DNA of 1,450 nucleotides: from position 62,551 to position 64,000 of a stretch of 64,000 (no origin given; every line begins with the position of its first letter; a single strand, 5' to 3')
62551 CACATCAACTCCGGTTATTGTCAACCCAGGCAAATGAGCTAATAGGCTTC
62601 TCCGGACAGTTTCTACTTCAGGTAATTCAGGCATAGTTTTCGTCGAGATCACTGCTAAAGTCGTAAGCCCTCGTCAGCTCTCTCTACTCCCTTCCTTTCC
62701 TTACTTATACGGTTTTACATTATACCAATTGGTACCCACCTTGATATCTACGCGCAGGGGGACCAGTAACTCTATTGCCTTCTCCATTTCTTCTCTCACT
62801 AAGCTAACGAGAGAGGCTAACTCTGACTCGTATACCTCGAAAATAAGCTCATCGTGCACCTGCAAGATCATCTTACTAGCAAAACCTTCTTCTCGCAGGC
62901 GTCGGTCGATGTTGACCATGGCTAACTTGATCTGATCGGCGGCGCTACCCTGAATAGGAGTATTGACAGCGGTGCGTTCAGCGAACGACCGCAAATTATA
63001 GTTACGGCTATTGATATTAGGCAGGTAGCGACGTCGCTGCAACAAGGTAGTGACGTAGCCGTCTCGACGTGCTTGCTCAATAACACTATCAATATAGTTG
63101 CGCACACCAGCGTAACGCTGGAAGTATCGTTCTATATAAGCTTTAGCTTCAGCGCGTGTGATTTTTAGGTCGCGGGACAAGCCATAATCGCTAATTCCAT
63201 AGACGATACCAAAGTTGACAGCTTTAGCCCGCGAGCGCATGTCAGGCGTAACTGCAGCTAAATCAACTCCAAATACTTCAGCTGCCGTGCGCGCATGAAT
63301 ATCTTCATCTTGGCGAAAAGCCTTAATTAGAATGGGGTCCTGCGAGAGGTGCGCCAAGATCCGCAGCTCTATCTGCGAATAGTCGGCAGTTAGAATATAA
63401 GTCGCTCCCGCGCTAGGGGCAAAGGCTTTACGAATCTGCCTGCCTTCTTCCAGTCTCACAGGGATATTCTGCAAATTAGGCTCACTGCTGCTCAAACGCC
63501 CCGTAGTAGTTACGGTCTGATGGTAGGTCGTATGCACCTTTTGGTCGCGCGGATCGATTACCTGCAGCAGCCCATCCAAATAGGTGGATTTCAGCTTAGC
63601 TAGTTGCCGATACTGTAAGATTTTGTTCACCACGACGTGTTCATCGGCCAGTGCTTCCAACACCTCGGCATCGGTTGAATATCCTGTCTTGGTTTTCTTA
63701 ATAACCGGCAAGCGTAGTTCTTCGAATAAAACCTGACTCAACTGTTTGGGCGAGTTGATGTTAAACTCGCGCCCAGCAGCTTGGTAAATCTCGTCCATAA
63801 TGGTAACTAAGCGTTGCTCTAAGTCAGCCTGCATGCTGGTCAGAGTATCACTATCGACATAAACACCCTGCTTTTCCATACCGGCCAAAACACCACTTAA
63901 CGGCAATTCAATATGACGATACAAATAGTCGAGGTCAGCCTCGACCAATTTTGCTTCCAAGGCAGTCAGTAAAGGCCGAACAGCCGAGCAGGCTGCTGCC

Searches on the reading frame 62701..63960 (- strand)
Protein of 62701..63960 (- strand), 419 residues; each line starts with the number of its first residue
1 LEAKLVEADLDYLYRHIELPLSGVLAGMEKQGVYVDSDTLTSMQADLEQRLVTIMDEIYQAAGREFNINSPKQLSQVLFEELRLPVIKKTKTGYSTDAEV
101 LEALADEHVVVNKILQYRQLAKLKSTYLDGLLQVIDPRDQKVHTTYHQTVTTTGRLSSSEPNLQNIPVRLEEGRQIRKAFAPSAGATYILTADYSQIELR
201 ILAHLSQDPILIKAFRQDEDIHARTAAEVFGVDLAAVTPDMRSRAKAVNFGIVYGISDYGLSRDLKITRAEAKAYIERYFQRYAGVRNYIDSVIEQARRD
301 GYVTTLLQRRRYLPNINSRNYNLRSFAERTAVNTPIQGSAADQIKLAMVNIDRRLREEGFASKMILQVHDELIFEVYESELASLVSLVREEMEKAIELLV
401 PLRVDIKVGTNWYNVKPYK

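Call 75: find_encoding_contigs(protein=window:62701-63960:-, flank=10000, max_places=2)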
Protein window:62701-63960:- (419 aa): no gene with exactly this product is on record in the collection.
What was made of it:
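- Tried and rejected: The protein at the other end is not on record (call 75).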
